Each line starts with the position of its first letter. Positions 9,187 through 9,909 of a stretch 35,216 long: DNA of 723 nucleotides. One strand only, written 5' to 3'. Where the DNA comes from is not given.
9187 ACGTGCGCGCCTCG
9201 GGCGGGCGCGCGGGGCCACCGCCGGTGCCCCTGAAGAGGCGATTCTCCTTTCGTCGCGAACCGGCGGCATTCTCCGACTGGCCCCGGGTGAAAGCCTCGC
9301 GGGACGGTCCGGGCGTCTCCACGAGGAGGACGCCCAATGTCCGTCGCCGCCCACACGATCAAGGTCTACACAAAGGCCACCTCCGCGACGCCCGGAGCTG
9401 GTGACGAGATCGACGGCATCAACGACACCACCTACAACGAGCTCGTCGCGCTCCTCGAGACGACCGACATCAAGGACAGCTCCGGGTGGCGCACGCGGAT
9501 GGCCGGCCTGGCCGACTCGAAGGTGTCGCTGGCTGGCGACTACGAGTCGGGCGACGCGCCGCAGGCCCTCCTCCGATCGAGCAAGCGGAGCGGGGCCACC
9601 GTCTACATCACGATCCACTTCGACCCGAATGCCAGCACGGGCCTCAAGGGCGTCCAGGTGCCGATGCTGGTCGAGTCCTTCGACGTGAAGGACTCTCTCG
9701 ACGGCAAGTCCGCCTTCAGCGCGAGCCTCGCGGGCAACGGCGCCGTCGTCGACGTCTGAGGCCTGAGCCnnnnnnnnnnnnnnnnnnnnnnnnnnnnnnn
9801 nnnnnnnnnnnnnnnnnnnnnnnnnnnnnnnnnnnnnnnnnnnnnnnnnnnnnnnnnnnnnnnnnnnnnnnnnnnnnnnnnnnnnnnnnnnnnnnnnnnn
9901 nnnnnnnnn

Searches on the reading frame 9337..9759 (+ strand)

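Call 16: search_protein_families(library=phrogs, proteins=[window:9337-9759:+], max_evalue=0.001)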
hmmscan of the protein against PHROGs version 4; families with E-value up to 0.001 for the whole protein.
window:9337-9759:+ (140 aa): 2 families
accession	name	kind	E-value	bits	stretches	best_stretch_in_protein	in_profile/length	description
phrog_1407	-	tail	1.3e-10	42.2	1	15-139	39-163/258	major tail protein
phrog_158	-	tail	5.6e-05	23.7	1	41-139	61-158/376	major tail protein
